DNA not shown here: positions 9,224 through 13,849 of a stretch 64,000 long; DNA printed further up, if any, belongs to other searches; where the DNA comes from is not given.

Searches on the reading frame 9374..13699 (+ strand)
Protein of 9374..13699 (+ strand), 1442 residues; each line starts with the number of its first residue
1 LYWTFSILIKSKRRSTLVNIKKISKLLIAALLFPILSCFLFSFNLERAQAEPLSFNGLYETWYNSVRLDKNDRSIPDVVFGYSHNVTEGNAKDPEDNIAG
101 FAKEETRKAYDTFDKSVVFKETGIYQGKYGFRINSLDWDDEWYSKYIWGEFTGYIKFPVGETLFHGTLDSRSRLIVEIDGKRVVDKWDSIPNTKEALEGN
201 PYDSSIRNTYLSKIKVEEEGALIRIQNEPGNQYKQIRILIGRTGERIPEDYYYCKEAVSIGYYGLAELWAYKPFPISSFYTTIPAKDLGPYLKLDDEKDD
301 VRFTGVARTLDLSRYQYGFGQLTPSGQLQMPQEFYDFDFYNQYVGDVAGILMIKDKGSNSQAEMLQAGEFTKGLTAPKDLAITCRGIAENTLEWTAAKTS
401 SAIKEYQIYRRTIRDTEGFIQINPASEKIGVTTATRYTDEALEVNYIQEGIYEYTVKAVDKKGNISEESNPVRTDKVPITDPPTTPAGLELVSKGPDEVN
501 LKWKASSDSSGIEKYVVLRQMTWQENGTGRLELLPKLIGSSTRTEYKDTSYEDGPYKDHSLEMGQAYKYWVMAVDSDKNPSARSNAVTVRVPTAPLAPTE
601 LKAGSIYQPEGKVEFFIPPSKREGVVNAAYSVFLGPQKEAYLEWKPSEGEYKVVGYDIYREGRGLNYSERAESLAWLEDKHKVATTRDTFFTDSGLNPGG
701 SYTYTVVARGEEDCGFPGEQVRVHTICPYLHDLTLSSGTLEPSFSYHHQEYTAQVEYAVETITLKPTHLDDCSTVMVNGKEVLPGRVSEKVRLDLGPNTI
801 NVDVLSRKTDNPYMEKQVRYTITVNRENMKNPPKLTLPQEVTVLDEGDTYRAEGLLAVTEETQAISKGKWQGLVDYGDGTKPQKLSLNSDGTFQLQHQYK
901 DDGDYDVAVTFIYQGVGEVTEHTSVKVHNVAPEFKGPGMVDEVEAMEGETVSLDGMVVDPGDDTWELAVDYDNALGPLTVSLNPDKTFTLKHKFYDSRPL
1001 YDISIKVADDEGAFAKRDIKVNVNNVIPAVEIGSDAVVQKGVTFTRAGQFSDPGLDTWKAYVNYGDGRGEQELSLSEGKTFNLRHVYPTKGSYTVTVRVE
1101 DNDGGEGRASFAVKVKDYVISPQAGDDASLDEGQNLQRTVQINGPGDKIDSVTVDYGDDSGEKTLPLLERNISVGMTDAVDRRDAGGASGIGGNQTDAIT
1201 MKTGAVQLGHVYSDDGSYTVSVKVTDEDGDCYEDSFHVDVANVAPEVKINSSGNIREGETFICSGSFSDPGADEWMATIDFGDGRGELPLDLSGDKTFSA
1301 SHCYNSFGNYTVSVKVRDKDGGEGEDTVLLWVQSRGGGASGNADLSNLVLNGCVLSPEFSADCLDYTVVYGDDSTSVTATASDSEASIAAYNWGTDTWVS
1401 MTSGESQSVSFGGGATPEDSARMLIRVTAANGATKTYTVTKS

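Call 61: search_protein_families(library=pfam, proteins=[window:9374-13699:+], max_evalue=0.00001)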
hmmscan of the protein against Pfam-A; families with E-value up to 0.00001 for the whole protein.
window:9374-13699:+ (1442 aa): 8 families
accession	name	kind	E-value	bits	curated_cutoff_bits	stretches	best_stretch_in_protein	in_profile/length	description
PF18911.6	PKD_4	-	4.4e-34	116.8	27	2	1025-1115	1-85/85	PKD domain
PF12733.13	Cadherin-like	-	9.9e-17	61.6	24.2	1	732-827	3-89/89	Cadherin-like beta sandwich domain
PF00801.26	PKD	-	5.1e-15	55.7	23.5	0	1064-1107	36-73/80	PKD domain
PF00041.27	fn3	-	1.2e-11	45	25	0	485-582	2-79/84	Fibronectin type III domain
PF22352.2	K319L-like_PKD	-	5.3e-09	36.4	27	0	1070-1115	39-84/84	K319L-like, PKD domain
PF24421.1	Ig_J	-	3.4e-07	30.7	29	0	643-720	18-94/104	Tip attachment protein J, Ig-like domain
PF19077.6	Big_13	-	6.3e-07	30.3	27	0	445-473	70-99/102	Bacterial Ig-like domain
PF07495.19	Y_Y_Y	-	3.6e-06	27.2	26.6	0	1299-1327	29-57/65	Y_Y_Y domain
